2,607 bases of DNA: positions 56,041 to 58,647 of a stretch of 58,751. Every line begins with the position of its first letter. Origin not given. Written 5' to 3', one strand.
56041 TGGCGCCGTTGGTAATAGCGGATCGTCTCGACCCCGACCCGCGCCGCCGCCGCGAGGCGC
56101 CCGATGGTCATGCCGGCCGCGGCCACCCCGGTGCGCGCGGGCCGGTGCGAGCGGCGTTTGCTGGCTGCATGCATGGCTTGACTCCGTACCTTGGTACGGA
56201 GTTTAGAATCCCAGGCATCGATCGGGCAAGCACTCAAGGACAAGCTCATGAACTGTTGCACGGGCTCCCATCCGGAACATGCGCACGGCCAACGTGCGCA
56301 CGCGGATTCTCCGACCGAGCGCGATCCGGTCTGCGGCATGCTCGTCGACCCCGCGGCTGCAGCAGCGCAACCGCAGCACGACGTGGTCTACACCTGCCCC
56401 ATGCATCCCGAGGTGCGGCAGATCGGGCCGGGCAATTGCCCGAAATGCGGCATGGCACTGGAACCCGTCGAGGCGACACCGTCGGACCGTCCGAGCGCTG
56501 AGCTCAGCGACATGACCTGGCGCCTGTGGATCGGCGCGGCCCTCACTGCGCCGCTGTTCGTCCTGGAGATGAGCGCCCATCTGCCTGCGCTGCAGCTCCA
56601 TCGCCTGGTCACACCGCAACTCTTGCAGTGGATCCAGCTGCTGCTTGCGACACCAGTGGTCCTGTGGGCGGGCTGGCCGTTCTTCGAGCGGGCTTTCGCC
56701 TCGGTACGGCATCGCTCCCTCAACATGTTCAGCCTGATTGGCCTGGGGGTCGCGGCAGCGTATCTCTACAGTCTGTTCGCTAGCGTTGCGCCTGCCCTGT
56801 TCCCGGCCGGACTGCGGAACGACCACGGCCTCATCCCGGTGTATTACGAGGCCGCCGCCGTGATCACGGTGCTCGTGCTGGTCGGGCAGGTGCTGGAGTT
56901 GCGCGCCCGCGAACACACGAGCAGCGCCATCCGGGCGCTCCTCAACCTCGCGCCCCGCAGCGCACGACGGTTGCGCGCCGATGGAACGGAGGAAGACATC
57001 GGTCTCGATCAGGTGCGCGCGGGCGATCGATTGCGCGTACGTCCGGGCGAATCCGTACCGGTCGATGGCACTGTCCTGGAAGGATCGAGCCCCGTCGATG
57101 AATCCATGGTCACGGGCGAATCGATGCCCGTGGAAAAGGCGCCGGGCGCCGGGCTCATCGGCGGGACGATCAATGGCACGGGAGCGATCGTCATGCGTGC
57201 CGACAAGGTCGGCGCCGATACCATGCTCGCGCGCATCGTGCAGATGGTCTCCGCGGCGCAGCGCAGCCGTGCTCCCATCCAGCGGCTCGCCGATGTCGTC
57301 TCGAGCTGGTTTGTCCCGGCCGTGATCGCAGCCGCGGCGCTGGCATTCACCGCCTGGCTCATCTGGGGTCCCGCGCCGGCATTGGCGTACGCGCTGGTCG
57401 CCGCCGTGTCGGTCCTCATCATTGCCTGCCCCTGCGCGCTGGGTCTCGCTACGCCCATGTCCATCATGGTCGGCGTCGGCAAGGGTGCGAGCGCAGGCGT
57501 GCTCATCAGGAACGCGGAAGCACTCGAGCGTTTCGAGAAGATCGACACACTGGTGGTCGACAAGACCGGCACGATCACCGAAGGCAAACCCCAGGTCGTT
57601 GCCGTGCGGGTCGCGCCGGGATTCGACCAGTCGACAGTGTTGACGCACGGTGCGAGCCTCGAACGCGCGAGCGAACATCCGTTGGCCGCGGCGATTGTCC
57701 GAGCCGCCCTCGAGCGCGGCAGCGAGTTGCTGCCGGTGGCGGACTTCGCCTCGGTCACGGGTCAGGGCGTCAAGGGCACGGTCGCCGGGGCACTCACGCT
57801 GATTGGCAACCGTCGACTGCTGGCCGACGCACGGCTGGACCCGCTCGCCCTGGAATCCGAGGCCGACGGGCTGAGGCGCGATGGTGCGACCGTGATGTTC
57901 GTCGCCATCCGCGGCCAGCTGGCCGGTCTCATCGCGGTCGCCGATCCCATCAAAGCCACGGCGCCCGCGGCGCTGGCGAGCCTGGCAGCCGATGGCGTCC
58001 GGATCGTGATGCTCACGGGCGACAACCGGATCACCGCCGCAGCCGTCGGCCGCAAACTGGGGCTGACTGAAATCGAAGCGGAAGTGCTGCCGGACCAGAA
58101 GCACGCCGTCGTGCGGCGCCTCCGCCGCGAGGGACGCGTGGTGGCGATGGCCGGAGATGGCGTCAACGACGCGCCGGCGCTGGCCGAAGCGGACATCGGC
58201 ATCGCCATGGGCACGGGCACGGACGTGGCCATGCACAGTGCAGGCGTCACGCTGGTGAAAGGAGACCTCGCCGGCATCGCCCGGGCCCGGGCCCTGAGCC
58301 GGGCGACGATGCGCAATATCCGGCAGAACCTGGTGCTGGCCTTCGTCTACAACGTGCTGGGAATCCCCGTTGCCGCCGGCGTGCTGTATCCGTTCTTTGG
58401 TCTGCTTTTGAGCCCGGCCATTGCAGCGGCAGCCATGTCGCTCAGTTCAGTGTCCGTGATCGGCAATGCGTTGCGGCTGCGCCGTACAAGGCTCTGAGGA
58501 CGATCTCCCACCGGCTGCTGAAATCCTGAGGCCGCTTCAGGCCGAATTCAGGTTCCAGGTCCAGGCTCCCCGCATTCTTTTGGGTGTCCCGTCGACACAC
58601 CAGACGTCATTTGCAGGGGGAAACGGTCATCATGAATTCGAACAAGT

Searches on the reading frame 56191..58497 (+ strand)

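Call 11: search_protein_families(library=pfam, proteins=[window:56191-58497:+], max_evalue=0.00001)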
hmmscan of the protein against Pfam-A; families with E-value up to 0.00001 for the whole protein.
window:56191-58497:+ (768 aa): 3 families
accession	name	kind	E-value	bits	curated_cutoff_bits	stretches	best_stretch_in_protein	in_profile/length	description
PF00122.25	E1-E2_ATPase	-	1.6e-57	194.4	28.1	1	253-433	2-179/181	E1-E2 ATPase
PF00702.32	Hydrolase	-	9.2e-33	114.7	26.4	1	451-668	1-191/191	haloacid dehalogenase-like hydrolase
PF19335.5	HMBD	-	1.4e-13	50.9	23.6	1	66-93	1-28/28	Heavy metal binding domain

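Call 14: search_protein_families(library=ncbifam, proteins=[window:56191-58497:+], max_evalue=1e-10)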
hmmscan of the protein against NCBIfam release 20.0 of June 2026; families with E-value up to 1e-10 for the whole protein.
window:56191-58497:+ (768 aa): 18 families
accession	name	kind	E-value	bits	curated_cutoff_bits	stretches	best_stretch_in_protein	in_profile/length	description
NF007952.0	PRK10671.1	equivalog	8.2e-191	636.2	1316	1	107-766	188-834/838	copper-exporting P-type ATPase CopA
TIGR01525.1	ATPase-IB_hvy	subfamily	2.5e-181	604.3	346.25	1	181-763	3-560/560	heavy metal translocating P-type ATPase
TIGR01511.1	ATPase-IB1_Cu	subfamily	2.2e-172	574.7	397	1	160-764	1-542/542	copper-translocating P-type ATPase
TIGR01512.1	ATPase-IB2_Cd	subfamily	1.8e-117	393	313.5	2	219-544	18-307/494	cadmium family heavy metal-translocating P-type ATPase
NF008262.1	PRK11033.1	equivalog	4.4e-104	349.4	1005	1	221-766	197-730/731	zinc/cadmium/mercury/lead-transporting ATPase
NF033775.1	P_type_ZntA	exception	2.2e-92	310.6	1240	1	221-766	202-731/732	Zn(II)/Cd(II)/Pb(II) translocating P-type ATPase ZntA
TIGR01494.1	ATPase_P-type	subfamily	7.4e-86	288.5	62.3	1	224-732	1-464/478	HAD-IC family P-type ATPase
TIGR01497.1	kdpB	equivalog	3.3e-53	180.8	527.9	1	257-685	106-545/675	potassium-transporting ATPase subunit KdpB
TIGR01647.1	ATPase-IIIA_H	equivalog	1.2e-47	162.6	615.5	2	219-626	55-482/755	plasma-membrane proton-efflux P-type ATPase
NF010609.0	PRK14010.1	equivalog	2.3e-43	148.4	1323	1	224-685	70-540/673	K(+)-transporting ATPase subunit B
TIGR01517.1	ATPase-IIB_Ca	equivalog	3.1e-41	141.5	507.05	2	630-727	609-706/882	calcium-translocating P-type ATPase, PMCA-type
TIGR01522.1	ATPase-IIA2_Ca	equivalog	2.7e-36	124.7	798.3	1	630-714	569-654/854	calcium-transporting P-type ATPase, PMR1-type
TIGR01657.1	P-ATPase-V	hypoth_equivalog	2.6e-33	114.6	618.25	0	628-674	782-828/1055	ATP13A2 family polyamine export P-type ATPase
TIGR01106.1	ATPase-IIC_X-K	subfamily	1.8e-31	108.9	946.1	1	630-722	665-758/997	Na,H/K antiporter P-type ATPase subunit alpha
TIGR01524.1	ATPase-IIIB_Mg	equivalog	3.1e-31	108.1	610.75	1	627-738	581-694/867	magnesium-translocating P-type ATPase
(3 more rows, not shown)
